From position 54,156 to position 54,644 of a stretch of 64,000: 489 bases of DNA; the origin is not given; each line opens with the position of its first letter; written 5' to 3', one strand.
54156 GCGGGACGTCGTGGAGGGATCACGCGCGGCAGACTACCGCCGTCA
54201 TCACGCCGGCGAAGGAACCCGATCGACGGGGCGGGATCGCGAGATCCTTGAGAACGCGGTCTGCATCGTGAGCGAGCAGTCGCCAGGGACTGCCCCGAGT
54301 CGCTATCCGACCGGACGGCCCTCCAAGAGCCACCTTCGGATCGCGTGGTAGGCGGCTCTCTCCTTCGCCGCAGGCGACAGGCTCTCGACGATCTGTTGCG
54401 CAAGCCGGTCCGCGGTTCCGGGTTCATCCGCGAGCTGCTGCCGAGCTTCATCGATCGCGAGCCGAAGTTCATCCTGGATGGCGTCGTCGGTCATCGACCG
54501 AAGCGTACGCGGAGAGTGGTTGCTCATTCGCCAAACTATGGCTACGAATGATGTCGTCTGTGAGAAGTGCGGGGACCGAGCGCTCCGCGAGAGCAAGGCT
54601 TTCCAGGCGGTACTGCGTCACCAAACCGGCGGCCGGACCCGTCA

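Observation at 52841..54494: Diverged paralogous small ORFs (~63 aa) flanking a MetE-like gene in inverted orientation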

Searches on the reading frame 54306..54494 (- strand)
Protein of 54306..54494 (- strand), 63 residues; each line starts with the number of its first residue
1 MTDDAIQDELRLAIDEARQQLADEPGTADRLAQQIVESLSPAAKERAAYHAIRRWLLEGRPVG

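Call 5: search_protein_families(library=pfam, max_evalue=1, proteins=[window:54306-54494:-])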
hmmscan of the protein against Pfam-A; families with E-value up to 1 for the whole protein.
seq(63 aa): 0 families

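Call 6: search_protein_families(library=ncbifam, max_evalue=1, proteins=[window:54306-54494:-])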
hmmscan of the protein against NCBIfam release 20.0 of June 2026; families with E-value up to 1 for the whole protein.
seq(63 aa): 1 family
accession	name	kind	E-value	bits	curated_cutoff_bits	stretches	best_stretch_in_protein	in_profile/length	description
NF009184.0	PRK12532.1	equivalog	0.082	12.8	276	1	2-57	7-62/195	RNA polymerase sigma factor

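Call 7: find_homologous_proteins(query=window:54306-54494:-, max_evalue=0.01)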
Query seq(63 aa) (63 aa): 7 proteins with E <= 0.01 among 7 candidates.
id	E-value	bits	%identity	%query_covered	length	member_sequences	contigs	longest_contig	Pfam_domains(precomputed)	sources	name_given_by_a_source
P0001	1.9e-18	83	74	100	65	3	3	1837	-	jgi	jgi:hypothetical protein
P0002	1.3e-17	81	71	100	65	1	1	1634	-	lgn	-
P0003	2.6e-17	80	71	100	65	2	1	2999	-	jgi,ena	-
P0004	4.3e-17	79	68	100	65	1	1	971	-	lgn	-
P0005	3.4e-15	73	65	100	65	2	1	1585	-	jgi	jgi:hypothetical protein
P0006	6.4e-15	72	65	100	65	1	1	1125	-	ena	-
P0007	1.4e-13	68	63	100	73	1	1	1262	-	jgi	jgi:hypothetical protein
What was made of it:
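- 7 clusters among 5.8 billion (call 7).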

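Call 10: find_encoding_contigs(protein=P0003, flank=5000)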
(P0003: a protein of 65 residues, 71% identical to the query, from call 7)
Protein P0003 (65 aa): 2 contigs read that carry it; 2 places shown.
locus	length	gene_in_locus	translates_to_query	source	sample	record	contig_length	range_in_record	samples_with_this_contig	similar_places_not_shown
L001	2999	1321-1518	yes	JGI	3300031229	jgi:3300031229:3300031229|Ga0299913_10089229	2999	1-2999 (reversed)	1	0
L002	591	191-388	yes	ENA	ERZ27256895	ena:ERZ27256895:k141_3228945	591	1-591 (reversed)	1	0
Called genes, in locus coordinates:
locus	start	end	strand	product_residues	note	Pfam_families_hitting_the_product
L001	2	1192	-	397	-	?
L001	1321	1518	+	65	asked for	-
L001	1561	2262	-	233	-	PF22599:SecDF_P1_head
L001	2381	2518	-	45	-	-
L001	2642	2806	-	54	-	-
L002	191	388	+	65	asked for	-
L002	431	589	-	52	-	?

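Call 11: find_encoding_contigs(protein=P0001, flank=5000)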
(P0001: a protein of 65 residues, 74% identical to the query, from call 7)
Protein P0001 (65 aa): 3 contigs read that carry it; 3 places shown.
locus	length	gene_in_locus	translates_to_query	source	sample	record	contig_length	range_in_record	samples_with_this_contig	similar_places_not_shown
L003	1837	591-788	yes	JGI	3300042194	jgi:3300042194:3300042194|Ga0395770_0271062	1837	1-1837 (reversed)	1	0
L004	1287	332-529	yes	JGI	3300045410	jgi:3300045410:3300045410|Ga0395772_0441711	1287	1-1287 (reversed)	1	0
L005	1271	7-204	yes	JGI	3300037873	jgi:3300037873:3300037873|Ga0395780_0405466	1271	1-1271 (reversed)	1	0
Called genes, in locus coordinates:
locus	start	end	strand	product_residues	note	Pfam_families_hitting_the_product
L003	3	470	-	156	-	?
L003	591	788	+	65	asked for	-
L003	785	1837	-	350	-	?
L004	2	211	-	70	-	?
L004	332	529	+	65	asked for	-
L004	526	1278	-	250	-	-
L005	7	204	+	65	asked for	-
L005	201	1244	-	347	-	PF01717:Meth_synt_2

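Call 15: find_related_loci(query=A2, collection=genome_contigs, flank=6000)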
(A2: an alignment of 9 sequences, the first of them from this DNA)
Query A2 (63 aa) in genome_contigs; peptide patterns used: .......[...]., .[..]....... (x = any residue, [..] = any of these).
211 stretches matched a pattern, but none encodes a relative of the query by tblastn (E <= 1e-3).
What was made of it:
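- Tried and rejected: The GTDB-representative scan confirmed none (call 15).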

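Call 17: find_related_loci(query=A2, collection=metagenome_contigs, flank=8000)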
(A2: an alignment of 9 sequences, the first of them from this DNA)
Query A2 (63 aa) in metagenome_contigs; peptide patterns used: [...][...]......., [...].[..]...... (x = any residue, [..] = any of these).
262 stretches matched a pattern; 1 encode a relative of the query (tblastn E <= 1e-3); 1 distinct loci.
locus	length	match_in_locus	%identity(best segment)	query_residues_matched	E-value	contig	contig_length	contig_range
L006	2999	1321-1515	71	1-63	4e-26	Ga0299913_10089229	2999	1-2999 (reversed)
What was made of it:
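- Tried and rejected: The metagenome scan re-found only L001 (call 17).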

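Call 19: find_encoding_contigs(protein=P0002)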
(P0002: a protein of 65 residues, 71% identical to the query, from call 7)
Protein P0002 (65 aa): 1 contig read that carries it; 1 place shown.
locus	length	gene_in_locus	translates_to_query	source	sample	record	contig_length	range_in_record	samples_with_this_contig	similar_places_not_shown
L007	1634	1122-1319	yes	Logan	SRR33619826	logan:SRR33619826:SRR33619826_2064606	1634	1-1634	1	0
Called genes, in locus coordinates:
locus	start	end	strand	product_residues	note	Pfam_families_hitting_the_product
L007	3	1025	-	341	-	?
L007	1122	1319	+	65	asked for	-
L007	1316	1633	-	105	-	?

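Call 20: find_encoding_contigs(protein=P0005)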
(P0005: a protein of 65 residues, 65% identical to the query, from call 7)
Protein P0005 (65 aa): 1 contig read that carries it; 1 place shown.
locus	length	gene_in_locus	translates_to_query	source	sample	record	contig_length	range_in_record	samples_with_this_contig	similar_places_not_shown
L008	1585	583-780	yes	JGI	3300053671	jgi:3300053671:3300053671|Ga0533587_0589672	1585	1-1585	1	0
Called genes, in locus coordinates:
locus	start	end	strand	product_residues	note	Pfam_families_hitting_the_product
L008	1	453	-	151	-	?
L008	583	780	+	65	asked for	-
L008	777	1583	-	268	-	?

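Call 21: find_encoding_contigs(protein=P0007)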
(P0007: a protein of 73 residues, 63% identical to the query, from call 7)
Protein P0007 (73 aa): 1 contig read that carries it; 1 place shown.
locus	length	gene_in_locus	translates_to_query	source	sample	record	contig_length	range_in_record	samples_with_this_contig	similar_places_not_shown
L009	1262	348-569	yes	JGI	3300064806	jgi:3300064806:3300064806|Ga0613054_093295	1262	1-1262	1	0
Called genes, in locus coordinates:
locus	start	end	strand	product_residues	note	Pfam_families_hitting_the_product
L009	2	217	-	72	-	?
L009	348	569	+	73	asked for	-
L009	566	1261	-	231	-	?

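Call 22: find_encoding_contigs(protein=P0006)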
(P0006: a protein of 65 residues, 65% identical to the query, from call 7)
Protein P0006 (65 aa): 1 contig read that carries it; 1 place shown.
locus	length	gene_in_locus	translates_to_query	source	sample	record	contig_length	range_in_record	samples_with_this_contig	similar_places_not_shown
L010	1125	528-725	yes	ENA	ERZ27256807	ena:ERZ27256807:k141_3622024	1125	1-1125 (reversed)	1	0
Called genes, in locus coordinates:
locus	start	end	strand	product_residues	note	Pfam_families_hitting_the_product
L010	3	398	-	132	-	?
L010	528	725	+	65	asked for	-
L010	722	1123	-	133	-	?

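Call 23: find_encoding_contigs(protein=P0004)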
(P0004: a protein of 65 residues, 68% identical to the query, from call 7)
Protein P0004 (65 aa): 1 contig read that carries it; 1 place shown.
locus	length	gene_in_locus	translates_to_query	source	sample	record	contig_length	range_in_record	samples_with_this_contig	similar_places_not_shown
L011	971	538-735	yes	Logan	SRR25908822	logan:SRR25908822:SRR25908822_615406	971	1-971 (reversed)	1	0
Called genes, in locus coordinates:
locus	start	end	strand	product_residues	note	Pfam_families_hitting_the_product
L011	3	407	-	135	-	?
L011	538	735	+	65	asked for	-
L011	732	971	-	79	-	?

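Call 24: search_protein_representatives(alignment_id=A3)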
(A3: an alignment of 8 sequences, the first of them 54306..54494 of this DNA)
Query: 8 sequences, 65 profile positions. Proteins with E-value up to 0.001 (for the whole library): 5; up to 1e-10: 2; up to 1e-30: 1. The best 5 are listed.
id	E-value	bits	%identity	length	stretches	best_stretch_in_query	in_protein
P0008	4.7e-34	132.2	-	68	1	1-65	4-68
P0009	1.3e-11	60.3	-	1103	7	7-56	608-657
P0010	1.4e-08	50.7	-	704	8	24-57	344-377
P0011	2.0e-04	37.3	-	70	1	8-59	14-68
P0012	6.2e-04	35.8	-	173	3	4-52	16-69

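Call 27: find_encoding_contigs(protein=P0011)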
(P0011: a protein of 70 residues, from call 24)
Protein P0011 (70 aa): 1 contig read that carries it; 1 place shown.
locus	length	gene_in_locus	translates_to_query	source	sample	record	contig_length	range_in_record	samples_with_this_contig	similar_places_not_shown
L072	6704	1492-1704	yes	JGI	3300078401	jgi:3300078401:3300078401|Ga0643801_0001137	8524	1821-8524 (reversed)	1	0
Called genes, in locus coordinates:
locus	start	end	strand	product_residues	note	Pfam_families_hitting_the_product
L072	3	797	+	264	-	?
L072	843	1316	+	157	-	PF07963:N_methyl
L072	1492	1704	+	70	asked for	-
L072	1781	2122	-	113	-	-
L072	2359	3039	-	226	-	-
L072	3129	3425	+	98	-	-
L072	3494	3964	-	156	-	-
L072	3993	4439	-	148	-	-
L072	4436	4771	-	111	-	-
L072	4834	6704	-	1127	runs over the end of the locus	PF13191:AAA_16, PF13401:AAA_22 (faint)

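Call 38: predict_structure(alignment_id=A3)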
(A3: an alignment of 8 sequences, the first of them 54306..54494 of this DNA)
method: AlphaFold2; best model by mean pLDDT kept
length: 63 residues; sequences in the alignment: 8
mean_pLDDT: 86.1   pTM: 0.63
mean pLDDT of the five models: 86.1, 85.2, 83.5, 83.4, 82.6
residues with pLDDT >= 90: 24; 70-90: 33; 50-70: 5; < 50: 1
segments of 3 or more residues with pLDDT < 50: none
pLDDT, mean of each block of 10 residues (from residue 1): 83 90 87 90 91 85 54
secondary structure, 60 per line:
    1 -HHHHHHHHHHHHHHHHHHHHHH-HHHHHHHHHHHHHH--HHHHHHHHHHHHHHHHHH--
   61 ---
elements in order: H2-23 H25-38 H41-58
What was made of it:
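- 54303..54494 (-): Small ORF B, intact at 63 aa: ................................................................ AlphaFold2 model with three helices, mean pLDDT 86 (call 38).
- On Ribbon-helix-helix / HTH transcription factors: The AlphaFold2 model is all-helical from residue 2 (call 38).
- The AlphaFold2 model has mean pLDDT 86 and three helices (call 38). The helical model is confident (call 38).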

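Call 42: fold_search(model_id=the predicted structure, library=pdb)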
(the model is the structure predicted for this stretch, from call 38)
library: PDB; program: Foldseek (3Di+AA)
matches with E <= 10: 52; with E <= 0.001: 0
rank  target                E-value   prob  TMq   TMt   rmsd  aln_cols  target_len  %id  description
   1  6rd4_A                1.3e+00  0.75  0.58  0.51   6.8        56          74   12  CryoEM structure of Polytomella F-ATP synthase, Full dimer, composite map (released 2019-07-03)
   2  8iuf_BL               2.6e+00  0.18  0.44  0.22  11.2        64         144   20  Cryo-EM structure of Euglena gracilis super-complex I+III2+IV, composite (released 2024-02-28)
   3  3ehf_C                3.0e+00  0.20  0.43  0.46   6.7        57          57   18  Crystal structure of DesKC in complex with AMP-PCP (released 2009-09-15)
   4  9itt_H                3.2e+00  0.38  0.51  0.48   6.5        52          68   15  Chloroflexus aurantiacus ADP-bound ATP synthase, state 2 (released 2025-03-19)
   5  9itj_I                3.2e+00  0.33  0.51  0.45   7.9        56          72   16  Chloroflexus aurantiacus ATP synthase, state 1 (released 2025-03-19)
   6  9itt_I                3.4e+00  0.35  0.51  0.47   6.6        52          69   15  Chloroflexus aurantiacus ADP-bound ATP synthase, state 2 (released 2025-03-19)
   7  9itm_H                3.7e+00  0.33  0.52  0.46   7.0        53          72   11  Chloroflexus aurantiacus ATP synthase, state 1, focused refinement of FO (released 2025-03-19)
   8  2y3h_D                3.9e+00  0.08  0.35  0.21  12.5        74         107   19  E63Q mutant of Cupriavidus metallidurans CH34 CnrXs (released 2011-03-30)
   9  3ehf_D                4.2e+00  0.13  0.40  0.17   8.3        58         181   16  Crystal structure of DesKC in complex with AMP-PCP (released 2009-09-15)
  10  9itj_H                4.8e+00  0.25  0.51  0.46   7.6        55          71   16  Chloroflexus aurantiacus ATP synthase, state 1 (released 2025-03-19)
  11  8jr0_1                4.8e+00  0.20  0.52  0.42   9.8        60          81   17  Cryo-EM structure of Mycobacterium tuberculosis ATP synthase in complex with TBAJ-587 (released 2024-05-01)
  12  3v3c_F                4.8e+00  0.18  0.50  0.42   8.4        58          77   21  Crystal Structure of Chloroplast ATP synthase c-ring from Pisum sativum (released 2012-10-03)
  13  7nkk_P                5.4e+00  0.23  0.52  0.39   6.6        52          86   15  Mycobacterium smegmatis ATP synthase rotor state 2 (released 2021-10-27)
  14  7njk_L                5.8e+00  0.35  0.54  0.41   2.2        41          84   17  Mycobacterium smegmatis ATP synthase state 1a (released 2021-10-27)
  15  4bem_A                5.8e+00  0.18  0.52  0.41   9.4        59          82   14  Crystal structure of the F-type ATP synthase c-ring from Acetobacterium woodii. (released 2014-03-26)
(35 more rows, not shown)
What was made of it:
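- On Ribbon-helix-helix / HTH transcription factors: Foldseek against PDB found nothing with E<1 (call 42).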

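Call 59: search_protein_families(library=phrogs, max_evalue=1, alignment_id=A2)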
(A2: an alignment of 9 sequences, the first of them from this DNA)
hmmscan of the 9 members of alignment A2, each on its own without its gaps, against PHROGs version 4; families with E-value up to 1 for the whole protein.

A. member 1, seq(63 aa): 3 families
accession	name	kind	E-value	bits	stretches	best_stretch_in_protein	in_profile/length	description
phrog_1137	-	unknown function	0.031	15.3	1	1-38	1-38/67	-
phrog_1659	-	unknown function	0.11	13.6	1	15-44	53-82/98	-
phrog_22141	-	DNA, RNA and nucleotide metabolism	0.14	12.9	1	24-61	26-63/166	DNA binding protein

B. families by the number of members that match (of 9 scanned): 3 families
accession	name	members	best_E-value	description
phrog_1137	-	1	0.031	-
phrog_1659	-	1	0.11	-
phrog_22141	-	1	0.14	DNA binding protein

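Call 60: search_protein_families(library=padloc, max_evalue=1, alignment_id=A2)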
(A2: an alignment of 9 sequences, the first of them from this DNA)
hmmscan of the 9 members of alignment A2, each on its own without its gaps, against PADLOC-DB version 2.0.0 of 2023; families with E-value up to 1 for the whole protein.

A. member 1, seq(63 aa): 0 families

B. families by the number of members that match (of 9 scanned): 1 family
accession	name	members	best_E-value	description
PDLC02431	pPIWI_RE_Y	2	0.0045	-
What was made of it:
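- On Type II toxin-antitoxin (antitoxin): There are no hits in Pfam, NCBIfam or PADLOC (calls 5, 6, 60).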

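Call 61: search_solved_structures(query=A2, max_evalue=10, show_alignments=2)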
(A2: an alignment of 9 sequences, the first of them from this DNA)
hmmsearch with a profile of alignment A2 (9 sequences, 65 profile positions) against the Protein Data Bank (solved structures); distinct sequences matched with E-value up to 10: 3.
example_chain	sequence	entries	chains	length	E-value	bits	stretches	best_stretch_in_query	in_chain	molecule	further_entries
5cwl_A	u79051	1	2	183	0.34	14.1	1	4-53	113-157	Designed helical repeat protein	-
4otx_H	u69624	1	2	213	1.9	11.8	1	29-58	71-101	N203 heavy chain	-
6e9r_B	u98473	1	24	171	7.8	9.8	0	20-55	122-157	DHF46 filament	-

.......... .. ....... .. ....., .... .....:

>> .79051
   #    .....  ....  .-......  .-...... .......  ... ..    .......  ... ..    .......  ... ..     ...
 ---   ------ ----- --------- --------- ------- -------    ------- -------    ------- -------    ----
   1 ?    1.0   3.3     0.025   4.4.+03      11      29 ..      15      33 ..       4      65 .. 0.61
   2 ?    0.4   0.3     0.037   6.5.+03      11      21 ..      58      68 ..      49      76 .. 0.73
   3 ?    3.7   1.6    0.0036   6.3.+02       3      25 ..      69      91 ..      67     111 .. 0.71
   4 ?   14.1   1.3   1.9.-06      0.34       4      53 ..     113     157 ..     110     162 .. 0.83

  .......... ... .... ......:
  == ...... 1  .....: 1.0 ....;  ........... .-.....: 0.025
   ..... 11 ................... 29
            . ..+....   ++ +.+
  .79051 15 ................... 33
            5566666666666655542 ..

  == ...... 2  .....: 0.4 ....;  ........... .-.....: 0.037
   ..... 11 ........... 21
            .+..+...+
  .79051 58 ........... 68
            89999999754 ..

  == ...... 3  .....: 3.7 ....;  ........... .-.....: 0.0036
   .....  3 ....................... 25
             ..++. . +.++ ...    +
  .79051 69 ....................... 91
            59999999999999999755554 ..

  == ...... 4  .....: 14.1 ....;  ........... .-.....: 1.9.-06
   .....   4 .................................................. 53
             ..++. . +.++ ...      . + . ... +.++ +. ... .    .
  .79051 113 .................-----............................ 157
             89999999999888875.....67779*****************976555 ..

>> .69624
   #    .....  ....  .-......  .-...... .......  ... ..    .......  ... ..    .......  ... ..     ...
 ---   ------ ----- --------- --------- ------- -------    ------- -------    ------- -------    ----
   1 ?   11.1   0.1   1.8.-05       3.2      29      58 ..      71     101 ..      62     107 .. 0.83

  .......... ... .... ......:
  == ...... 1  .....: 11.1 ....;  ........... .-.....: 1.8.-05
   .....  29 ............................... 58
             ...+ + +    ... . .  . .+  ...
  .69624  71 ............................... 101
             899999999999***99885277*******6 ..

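Call 68: find_related_loci(query=A2, collection=viral_contigs, flank=5000)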
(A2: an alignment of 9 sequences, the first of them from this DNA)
Query A2 (63 aa) in viral_contigs; peptide patterns used: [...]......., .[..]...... (x = any residue, [..] = any of these).
25 stretches matched a pattern, but none encodes a relative of the query by tblastn (E <= 1e-3).

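Call 69: search_dna_similar(query=window:54306-54494:-, collection=plasmids, mode=protein, max_evalue=1)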
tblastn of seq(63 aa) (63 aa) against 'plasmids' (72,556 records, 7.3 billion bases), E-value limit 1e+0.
Records with a match: 16; places in all: 17; records where one place covers at least 80% of the query: 0.
Best place of each record, by identity: <60% 16.
By first word of the organism name: Streptomyces 16.
By predicted mobility (MOB-suite, as given by PLSDB): non-mobilizable 13; mobilizable 3.
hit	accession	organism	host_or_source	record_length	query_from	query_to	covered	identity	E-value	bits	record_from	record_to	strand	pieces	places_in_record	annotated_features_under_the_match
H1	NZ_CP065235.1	Streptomyces clavuligerus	cell culture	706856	8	46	62%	48.7%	4e-1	34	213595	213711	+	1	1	LuxR family transcriptional regulator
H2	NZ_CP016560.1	Streptomyces clavuligerus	-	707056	8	46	62%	48.7%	4e-1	34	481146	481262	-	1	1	LuxR family transcriptional regulator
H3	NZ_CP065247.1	Streptomyces clavuligerus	cell culture,lab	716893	8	46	62%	48.7%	4e-1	34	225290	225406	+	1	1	LuxR family transcriptional regulator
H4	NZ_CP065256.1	Streptomyces clavuligerus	cell culture,lab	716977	8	46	62%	48.7%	4e-1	34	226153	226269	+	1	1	LuxR family transcriptional regulator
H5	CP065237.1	Streptomyces clavuligerus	cell culture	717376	8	46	62%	48.7%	4e-1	34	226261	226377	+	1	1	helix-turn-helix domain-containing protein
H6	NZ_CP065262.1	Streptomyces clavuligerus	cell culture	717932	8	46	62%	48.7%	4e-1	34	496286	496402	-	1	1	LuxR family transcriptional regulator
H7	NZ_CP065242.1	Streptomyces clavuligerus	cell culture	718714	8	46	62%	48.7%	4e-1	34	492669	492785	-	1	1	LuxR family transcriptional regulator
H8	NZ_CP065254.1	Streptomyces clavuligerus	cell culture,lab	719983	8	46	62%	48.7%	4e-1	34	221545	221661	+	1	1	LuxR family transcriptional regulator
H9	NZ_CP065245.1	Streptomyces clavuligerus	cell culture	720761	8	46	62%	48.7%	4e-1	34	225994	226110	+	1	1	LuxR family transcriptional regulator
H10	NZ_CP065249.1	Streptomyces clavuligerus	cell culture,lab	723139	8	46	62%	48.7%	4e-1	34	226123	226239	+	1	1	LuxR family transcriptional regulator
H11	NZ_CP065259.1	Streptomyces clavuligerus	cell culture,lab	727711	8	46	62%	48.7%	4e-1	34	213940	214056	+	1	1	LuxR family transcriptional regulator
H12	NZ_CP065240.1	Streptomyces clavuligerus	cell culture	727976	8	46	62%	48.7%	4e-1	34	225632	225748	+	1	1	LuxR family transcriptional regulator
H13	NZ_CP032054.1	Streptomyces clavuligerus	cell culture,soil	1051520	8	46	62%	48.7%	4e-1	34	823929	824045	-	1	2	none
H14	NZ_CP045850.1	Streptomyces clavuligerus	pure culture single spore ...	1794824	8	46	62%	48.7%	4e-1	34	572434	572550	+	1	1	none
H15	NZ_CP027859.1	Streptomyces clavuligerus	Cell culture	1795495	8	46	62%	48.7%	4e-1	34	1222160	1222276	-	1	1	none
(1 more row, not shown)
